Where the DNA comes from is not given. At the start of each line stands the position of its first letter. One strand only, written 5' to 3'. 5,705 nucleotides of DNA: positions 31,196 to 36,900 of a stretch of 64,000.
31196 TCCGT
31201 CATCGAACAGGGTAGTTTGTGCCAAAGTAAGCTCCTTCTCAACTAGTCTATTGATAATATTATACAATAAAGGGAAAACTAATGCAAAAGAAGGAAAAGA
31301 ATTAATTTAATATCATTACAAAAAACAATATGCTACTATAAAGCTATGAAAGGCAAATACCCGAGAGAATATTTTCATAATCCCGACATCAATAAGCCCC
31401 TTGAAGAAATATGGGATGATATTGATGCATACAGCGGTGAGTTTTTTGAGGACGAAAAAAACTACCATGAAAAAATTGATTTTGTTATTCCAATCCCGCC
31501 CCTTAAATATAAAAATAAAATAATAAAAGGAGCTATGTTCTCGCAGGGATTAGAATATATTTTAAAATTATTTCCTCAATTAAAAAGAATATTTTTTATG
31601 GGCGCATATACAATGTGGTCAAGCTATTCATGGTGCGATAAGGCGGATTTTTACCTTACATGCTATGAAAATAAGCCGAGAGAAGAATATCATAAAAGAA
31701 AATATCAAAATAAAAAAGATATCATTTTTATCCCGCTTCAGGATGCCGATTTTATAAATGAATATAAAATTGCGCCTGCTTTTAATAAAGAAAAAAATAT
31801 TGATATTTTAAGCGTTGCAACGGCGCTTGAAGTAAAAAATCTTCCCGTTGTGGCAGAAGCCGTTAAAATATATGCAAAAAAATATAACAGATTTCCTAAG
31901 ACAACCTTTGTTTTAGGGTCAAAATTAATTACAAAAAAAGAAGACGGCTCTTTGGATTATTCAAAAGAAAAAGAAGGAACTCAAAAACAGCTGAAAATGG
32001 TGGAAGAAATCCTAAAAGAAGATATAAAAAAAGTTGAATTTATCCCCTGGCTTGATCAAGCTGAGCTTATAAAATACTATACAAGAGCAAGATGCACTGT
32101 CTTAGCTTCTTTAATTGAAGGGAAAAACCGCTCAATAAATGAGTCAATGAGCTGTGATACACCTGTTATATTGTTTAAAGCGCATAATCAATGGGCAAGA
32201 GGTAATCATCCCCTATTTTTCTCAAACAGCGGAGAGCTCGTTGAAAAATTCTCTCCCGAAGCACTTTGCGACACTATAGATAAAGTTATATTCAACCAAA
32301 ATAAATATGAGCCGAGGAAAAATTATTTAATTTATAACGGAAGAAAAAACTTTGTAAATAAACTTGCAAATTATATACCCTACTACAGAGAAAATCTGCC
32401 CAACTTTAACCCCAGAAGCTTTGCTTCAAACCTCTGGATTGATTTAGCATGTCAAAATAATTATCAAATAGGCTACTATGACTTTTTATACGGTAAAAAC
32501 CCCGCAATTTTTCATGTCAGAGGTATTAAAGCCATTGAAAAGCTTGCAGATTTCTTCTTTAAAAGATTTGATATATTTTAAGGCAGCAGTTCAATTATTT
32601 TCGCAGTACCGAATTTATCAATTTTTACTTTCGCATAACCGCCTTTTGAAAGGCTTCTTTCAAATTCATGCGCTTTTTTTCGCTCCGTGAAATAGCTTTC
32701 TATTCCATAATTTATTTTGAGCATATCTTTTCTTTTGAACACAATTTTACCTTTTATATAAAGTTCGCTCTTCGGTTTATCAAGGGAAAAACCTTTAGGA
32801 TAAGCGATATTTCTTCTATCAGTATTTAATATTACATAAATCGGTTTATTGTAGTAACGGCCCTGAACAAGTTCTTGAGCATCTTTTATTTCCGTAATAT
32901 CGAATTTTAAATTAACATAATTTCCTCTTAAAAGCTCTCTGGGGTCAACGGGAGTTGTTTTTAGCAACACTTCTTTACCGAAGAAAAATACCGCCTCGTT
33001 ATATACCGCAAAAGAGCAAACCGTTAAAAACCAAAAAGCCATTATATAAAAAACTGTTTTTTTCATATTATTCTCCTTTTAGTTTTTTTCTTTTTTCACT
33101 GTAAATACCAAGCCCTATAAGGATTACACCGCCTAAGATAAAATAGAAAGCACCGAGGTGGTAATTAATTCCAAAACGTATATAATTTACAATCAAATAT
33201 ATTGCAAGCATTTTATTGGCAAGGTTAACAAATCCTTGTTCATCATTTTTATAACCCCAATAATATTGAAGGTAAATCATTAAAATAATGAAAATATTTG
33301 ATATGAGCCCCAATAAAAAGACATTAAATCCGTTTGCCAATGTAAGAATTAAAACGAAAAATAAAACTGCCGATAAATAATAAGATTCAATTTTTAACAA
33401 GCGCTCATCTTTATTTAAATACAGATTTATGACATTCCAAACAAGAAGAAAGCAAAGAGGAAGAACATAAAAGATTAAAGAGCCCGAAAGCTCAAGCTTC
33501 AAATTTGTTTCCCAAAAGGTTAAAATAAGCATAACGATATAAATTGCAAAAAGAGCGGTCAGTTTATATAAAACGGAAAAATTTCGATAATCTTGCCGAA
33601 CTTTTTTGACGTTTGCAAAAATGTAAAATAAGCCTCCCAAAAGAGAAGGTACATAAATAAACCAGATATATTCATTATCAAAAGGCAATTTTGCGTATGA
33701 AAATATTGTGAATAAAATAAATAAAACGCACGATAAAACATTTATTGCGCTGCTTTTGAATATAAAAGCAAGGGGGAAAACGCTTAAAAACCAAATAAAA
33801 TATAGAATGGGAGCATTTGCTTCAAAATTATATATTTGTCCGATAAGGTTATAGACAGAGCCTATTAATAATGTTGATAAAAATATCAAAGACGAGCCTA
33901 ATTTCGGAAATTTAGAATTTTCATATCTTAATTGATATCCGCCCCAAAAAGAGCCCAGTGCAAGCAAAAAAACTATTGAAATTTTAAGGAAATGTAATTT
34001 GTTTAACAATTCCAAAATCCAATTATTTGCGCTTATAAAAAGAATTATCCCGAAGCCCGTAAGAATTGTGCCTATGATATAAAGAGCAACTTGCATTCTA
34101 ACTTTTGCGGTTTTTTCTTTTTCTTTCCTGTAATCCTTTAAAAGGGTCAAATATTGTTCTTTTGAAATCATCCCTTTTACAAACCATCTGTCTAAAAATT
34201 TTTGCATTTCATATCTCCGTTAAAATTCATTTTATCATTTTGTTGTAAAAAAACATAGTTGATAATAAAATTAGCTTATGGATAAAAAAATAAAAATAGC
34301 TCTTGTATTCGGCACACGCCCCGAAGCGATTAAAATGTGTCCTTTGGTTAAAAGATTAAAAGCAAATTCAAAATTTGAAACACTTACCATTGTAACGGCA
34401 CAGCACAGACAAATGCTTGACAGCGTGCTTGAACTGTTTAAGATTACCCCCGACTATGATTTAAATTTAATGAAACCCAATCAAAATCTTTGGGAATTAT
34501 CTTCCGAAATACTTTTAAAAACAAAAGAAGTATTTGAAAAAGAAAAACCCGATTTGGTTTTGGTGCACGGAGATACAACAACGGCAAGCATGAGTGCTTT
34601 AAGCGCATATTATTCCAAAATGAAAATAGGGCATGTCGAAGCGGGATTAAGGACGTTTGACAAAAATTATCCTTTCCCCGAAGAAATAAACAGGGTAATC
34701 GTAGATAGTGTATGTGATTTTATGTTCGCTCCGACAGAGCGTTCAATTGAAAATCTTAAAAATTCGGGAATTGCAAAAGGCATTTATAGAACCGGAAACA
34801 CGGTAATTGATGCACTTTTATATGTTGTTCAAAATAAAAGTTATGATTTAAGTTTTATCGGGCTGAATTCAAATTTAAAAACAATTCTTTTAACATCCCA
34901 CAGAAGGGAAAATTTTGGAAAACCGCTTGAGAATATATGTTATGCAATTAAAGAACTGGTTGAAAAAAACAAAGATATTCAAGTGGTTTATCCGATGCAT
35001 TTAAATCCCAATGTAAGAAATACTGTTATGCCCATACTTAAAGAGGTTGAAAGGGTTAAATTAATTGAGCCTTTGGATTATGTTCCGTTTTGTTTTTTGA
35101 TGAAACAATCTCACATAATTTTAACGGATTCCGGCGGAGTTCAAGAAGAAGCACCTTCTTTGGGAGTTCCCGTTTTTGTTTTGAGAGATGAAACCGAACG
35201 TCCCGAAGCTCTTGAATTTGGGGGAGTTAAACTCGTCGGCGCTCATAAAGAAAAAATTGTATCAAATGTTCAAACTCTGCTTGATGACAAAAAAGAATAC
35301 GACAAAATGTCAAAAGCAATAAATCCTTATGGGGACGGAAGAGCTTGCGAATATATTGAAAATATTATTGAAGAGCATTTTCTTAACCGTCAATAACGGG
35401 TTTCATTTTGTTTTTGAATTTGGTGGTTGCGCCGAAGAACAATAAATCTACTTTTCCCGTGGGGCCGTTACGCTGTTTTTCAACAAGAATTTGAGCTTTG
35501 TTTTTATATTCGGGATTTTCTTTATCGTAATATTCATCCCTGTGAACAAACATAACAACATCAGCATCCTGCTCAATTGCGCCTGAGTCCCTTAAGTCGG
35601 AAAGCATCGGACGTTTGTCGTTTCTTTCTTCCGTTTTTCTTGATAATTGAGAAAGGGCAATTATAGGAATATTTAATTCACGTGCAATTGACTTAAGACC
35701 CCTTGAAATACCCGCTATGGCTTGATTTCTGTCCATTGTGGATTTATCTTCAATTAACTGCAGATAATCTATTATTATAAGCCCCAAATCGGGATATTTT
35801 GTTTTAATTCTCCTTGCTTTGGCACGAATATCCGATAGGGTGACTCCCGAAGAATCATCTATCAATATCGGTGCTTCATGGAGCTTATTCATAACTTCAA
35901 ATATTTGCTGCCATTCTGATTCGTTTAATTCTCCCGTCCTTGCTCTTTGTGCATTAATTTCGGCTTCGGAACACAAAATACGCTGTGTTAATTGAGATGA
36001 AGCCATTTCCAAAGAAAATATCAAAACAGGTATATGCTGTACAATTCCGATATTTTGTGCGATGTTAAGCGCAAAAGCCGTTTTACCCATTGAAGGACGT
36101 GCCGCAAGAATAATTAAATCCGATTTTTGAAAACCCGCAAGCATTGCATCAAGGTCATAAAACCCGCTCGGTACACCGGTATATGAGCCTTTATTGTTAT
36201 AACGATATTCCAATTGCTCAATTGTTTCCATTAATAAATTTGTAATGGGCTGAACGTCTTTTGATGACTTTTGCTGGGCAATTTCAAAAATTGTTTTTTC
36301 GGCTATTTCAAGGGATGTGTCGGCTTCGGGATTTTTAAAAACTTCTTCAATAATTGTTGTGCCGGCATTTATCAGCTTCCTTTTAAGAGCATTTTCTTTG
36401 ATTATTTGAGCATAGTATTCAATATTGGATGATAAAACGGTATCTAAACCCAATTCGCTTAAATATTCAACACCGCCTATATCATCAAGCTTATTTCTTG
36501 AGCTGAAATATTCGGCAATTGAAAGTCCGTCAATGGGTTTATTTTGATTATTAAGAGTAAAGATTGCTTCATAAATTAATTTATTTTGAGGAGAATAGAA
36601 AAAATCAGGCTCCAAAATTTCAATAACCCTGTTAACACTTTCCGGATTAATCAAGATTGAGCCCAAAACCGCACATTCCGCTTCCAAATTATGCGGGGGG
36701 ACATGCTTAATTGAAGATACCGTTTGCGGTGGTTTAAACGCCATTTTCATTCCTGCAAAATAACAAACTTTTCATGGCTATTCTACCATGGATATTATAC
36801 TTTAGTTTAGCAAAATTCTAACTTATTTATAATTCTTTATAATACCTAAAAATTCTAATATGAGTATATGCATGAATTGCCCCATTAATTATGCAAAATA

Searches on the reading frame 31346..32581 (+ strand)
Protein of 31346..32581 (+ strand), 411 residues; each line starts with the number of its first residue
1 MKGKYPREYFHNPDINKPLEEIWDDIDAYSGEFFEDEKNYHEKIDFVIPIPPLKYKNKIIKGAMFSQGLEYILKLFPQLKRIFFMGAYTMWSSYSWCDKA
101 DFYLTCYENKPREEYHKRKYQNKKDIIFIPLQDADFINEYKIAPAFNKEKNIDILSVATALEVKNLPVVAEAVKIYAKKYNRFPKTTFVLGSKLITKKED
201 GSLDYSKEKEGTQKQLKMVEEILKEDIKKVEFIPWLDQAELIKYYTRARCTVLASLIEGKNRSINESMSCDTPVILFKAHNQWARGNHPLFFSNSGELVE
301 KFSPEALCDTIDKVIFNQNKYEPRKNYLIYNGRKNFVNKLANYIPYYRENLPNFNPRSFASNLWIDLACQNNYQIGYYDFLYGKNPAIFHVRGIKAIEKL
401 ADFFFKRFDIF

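Call 84: search_protein_families(library=pfam, proteins=[window:31346-32581:+], max_evalue=0.00001)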
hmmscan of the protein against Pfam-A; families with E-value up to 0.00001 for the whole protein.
window:31346-32581:+ (411 aa): 2 families
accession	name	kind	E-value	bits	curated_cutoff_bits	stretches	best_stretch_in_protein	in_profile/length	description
PF00534.26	Glycos_transf_1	-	4.4e-15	56.1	26.4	1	147-334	11-171/172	Glycosyl transferases group 1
PF13692.12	Glyco_trans_1_4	-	1.5e-08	35.5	27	1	214-315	47-140/142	Glycosyl transferases group 1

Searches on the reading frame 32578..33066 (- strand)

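Call 84: search_protein_families(library=pfam, proteins=[window:32578-33066:-], max_evalue=0.00001)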
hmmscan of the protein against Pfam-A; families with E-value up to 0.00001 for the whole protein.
window:32578-33066:- (162 aa): 1 family
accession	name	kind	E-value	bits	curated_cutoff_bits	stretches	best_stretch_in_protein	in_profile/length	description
PF14345.11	GDYXXLXY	-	1.2e-27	97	27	1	16-159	5-152/153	GDYXXLXY protein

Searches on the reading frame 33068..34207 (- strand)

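Call 84: search_protein_families(library=pfam, proteins=[window:33068-34207:-], max_evalue=0.00001)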
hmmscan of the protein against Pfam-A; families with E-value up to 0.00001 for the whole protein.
window:33068-34207:- (379 aa): 1 family
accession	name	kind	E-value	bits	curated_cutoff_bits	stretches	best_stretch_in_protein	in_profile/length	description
PF09925.14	DUF2157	-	7e-26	91.1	32.4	1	6-154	1-144/146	Predicted membrane protein (DUF2157)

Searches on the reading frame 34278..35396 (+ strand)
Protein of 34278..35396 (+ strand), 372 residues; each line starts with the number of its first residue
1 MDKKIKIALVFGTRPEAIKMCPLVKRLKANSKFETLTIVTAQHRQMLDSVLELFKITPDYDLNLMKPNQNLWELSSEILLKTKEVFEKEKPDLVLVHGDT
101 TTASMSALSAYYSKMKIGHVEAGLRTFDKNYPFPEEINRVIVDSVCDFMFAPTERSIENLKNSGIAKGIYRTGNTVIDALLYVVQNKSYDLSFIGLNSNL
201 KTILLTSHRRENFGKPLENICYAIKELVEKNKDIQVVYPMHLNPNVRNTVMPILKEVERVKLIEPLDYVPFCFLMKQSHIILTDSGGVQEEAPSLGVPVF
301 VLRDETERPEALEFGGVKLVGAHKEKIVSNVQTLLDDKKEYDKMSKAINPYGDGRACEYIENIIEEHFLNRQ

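Call 84: search_protein_families(library=pfam, proteins=[window:34278-35396:+], max_evalue=0.00001)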
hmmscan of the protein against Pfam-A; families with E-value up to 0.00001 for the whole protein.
window:34278-35396:+ (372 aa): 1 family
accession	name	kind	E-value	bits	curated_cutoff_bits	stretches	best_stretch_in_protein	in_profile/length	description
PF02350.25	Epimerase_2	-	2.7e-113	378.8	30.6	1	25-365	1-347/347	UDP-N-acetylglucosamine 2-epimerase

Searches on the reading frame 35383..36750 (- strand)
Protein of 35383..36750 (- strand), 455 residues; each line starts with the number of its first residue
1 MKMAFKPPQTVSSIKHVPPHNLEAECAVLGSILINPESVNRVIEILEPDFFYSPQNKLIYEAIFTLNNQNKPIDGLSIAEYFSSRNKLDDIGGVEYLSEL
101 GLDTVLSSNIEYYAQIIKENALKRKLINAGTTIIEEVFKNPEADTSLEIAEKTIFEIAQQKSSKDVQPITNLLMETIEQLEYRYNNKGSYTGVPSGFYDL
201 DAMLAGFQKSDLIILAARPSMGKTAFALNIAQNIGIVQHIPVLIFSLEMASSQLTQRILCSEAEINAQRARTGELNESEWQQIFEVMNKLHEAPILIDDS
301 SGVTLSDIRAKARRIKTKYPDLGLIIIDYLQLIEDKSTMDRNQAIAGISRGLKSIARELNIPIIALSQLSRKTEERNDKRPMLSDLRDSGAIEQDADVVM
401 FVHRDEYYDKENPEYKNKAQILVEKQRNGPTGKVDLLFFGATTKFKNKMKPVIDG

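Call 10: find_encoding_contigs(protein=window:35383-36750:-, flank=4000, max_places=10)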
Protein window:35383-36750:- (455 aa): no gene with exactly this product is on record in the collection.

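Call 12: find_homologous_proteins(query=window:35383-36750:-, max_evalue=1e-100)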
Query window:35383-36750:- (455 aa): 7141 proteins with E <= 1e-100 among 8000 candidates; the best 120 are listed.
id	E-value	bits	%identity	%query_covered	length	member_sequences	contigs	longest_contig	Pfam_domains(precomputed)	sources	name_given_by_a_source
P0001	6.6e-293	989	100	100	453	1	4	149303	PF03796.22,PF00772.27,PF13481.13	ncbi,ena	-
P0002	1.2e-255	866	87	99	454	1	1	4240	PF03796.22,PF00772.27,PF13481.13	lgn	-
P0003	1.4e-254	863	86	99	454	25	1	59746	PF03796.22,PF00772.27,PF13481.13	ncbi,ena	-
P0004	2.6e-253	858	85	99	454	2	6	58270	PF03796.22,PF00772.27,PF13481.13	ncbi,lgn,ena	-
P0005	4.6e-252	854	85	98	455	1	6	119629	PF03796.22,PF00772.27,PF13481.13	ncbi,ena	-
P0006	6.8e-252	854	85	99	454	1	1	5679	PF03796.22,PF00772.27,PF13481.13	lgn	-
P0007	2.6e-251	852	86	97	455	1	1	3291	PF03796.22,PF00772.27,PF13481.13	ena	-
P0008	3.6e-251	851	84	100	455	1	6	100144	PF03796.22,PF00772.27,PF13481.13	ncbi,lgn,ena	-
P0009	3.8e-251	851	86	97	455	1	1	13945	PF03796.22,PF00772.27,PF13481.13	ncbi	-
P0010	5.6e-251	851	84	100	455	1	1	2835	PF03796.22,PF00772.27,PF13481.13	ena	-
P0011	7.6e-251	850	85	98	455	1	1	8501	PF03796.22,PF00772.27,PF13481.13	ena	-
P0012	1.3e-250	850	84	99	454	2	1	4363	PF03796.22,PF00772.27,PF13481.13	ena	-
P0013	1.8e-250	849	84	99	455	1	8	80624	PF03796.22,PF00772.27,PF13481.13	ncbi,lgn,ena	-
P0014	3.2e-249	845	84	99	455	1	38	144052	PF03796.22,PF00772.27,PF13481.13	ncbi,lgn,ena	-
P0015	4.6e-249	844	84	99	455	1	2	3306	PF03796.22,PF00772.27,PF13481.13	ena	-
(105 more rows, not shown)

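Call 14: find_encoding_contigs(protein=P0001, flank=4000, max_places=6)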
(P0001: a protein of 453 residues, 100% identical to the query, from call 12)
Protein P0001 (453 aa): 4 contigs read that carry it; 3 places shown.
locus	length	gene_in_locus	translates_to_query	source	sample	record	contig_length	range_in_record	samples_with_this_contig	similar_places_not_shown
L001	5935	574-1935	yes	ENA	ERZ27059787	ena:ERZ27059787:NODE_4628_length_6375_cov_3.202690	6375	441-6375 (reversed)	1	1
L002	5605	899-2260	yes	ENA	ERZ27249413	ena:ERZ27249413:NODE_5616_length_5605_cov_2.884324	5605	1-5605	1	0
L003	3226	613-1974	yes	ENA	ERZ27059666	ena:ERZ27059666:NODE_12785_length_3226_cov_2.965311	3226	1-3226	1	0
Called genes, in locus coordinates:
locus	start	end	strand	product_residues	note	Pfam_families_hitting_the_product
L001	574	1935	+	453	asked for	PF00772:DnaB, PF03796:DnaB_C, PF13481:AAA_25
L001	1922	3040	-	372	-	PF02350:Epimerase_2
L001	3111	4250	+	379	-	PF09925:DUF2157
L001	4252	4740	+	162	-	PF14345:GDYXXLXY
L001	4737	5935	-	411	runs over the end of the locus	PF00534:Glycos_transf_1, PF13692:Glyco_trans_1_4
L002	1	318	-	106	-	?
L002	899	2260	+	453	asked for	PF00772:DnaB, PF03796:DnaB_C, PF13481:AAA_25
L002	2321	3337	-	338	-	PF02350:Epimerase_2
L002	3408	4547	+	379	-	PF09925:DUF2157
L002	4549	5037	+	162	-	PF14345:GDYXXLXY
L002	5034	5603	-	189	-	?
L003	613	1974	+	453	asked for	PF00772:DnaB, PF03796:DnaB_C, PF13481:AAA_25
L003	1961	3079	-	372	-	PF02350:Epimerase_2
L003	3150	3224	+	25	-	?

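Call 16: find_encoding_contigs(protein=P0003, flank=3500, max_places=3)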
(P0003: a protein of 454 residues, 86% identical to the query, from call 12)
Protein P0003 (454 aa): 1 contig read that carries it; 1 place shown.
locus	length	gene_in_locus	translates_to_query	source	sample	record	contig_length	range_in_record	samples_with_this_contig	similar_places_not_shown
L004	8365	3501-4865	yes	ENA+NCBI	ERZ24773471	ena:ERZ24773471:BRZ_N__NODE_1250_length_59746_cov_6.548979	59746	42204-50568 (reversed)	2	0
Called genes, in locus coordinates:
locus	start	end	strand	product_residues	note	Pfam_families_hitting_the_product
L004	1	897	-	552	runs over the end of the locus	PF01293:PEPCK_ATP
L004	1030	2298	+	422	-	PF05221:AdoHcyase, PF00670:AdoHcyase_NAD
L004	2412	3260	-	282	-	PF00669:Flagellin_N, PF00700:Flagellin_C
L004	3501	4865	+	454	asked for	PF00772:DnaB, PF03796:DnaB_C, PF13481:AAA_25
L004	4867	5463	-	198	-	PF21176:RecR_HhH, PF02132:RecR_ZnF (weak), PF01751:Toprim, PF13662:Toprim_4, PF21175:RecR_C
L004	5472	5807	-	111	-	PF02575:YbaB_DNA_bd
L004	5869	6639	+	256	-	PF00413:Peptidase_M10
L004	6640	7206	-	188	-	-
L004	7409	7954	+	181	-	-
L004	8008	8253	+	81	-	-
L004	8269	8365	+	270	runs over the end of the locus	PF01048:PNP_UDP_1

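Call 17: find_encoding_contigs(protein=P0005, flank=3500, max_places=3)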
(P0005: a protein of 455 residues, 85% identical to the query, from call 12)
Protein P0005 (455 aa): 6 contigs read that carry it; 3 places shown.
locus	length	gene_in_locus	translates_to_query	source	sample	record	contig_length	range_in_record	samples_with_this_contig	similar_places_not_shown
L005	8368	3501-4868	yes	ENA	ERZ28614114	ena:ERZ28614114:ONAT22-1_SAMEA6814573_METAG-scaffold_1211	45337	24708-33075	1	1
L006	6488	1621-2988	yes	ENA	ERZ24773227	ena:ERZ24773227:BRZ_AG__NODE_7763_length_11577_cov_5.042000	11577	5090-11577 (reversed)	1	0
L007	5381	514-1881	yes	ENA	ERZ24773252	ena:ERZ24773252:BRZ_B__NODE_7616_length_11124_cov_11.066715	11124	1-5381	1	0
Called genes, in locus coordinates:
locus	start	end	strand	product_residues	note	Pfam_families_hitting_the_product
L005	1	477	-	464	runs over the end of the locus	PF18073:Zn_ribbon_LapB, PF03796:DnaB_C (weak), PF06745:ATPase, PF13481:AAA_25, PF13401:AAA_22 (weak), PF06745:ATPase, PF13541:ChlI, PF05362:Lon_C (weak)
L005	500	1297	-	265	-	PF00413:Peptidase_M10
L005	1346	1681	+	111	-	PF02575:YbaB_DNA_bd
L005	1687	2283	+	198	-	PF21176:RecR_HhH, PF01751:Toprim, PF13662:Toprim_4, PF21175:RecR_C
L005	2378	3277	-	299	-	PF00669:Flagellin_N, PF00700:Flagellin_C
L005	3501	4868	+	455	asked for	PF00772:DnaB, PF03796:DnaB_C, PF13481:AAA_25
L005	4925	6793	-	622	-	PF00395:SLH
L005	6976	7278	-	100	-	-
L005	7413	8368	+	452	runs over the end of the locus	PF02881:SRP54_N, PF00448:SRP54, PF02978:SRP_SPB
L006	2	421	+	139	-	?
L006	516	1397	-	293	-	PF00669:Flagellin_N, PF00700:Flagellin_C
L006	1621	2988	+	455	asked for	PF00772:DnaB, PF03796:DnaB_C, PF13481:AAA_25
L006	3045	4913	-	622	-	PF00395:SLH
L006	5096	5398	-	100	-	-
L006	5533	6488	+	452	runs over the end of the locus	PF02881:SRP54_N, PF00448:SRP54, PF02978:SRP_SPB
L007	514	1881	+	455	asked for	PF00772:DnaB, PF03796:DnaB_C, PF13481:AAA_25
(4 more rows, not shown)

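Call 18: find_encoding_contigs(protein=P0014, flank=3500, max_places=4)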
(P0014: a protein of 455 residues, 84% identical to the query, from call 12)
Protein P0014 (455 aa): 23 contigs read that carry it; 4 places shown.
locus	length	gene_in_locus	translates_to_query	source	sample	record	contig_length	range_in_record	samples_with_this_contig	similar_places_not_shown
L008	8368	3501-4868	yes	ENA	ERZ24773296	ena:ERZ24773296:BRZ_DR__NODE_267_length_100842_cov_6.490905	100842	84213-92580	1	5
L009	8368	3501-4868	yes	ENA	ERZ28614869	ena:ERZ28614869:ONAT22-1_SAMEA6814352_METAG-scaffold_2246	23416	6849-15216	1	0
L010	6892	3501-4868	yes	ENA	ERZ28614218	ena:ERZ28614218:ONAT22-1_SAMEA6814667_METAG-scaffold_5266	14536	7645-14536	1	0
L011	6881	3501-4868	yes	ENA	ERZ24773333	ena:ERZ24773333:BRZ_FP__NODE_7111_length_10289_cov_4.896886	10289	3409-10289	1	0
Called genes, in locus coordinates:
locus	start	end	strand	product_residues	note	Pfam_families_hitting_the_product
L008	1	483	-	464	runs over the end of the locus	PF18073:Zn_ribbon_LapB, PF13481:AAA_25, PF03796:DnaB_C (weak), PF06745:ATPase, PF13401:AAA_22 (weak), PF06745:ATPase, PF05362:Lon_C (weak), PF13541:ChlI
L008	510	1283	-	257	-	PF00413:Peptidase_M10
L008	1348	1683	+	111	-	PF02575:YbaB_DNA_bd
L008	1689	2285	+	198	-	PF21176:RecR_HhH, PF01751:Toprim, PF13662:Toprim_4, PF21175:RecR_C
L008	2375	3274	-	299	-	PF00669:Flagellin_N, PF00700:Flagellin_C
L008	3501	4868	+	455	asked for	PF00772:DnaB, PF03796:DnaB_C, PF13481:AAA_25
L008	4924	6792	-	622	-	PF00395:SLH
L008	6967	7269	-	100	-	-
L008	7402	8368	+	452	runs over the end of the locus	PF02881:SRP54_N, PF00448:SRP54, PF02978:SRP_SPB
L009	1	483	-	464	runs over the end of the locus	PF18073:Zn_ribbon_LapB, PF13481:AAA_25, PF03796:DnaB_C (weak), PF06745:ATPase, PF13401:AAA_22 (weak), PF06745:ATPase, PF05362:Lon_C (weak), PF13541:ChlI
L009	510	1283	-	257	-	PF00413:Peptidase_M10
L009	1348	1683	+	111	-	PF02575:YbaB_DNA_bd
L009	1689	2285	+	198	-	PF21176:RecR_HhH, PF01751:Toprim, PF13662:Toprim_4, PF21175:RecR_C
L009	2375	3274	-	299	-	PF00669:Flagellin_N, PF00700:Flagellin_C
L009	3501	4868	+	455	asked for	PF00772:DnaB, PF03796:DnaB_C, PF13481:AAA_25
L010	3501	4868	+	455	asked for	PF00772:DnaB, PF03796:DnaB_C, PF13481:AAA_25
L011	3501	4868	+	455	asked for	PF00772:DnaB, PF03796:DnaB_C, PF13481:AAA_25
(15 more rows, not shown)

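Call 84: search_protein_families(library=pfam, proteins=[window:35383-36750:-], max_evalue=0.00001)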
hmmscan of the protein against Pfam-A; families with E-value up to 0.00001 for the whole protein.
window:35383-36750:- (455 aa): 3 families
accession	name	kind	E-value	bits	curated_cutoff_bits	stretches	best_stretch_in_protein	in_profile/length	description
PF03796.21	DnaB_C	-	9e-110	366.5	27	1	192-447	1-255/255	DnaB-like helicase C terminal domain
PF00772.26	DnaB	-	3.9e-36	123.6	23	1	18-119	2-103/103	DnaB-like helicase N terminal domain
PF13481.12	AAA_25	-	3.9e-11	43.4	27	1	208-370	31-191/195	AAA domain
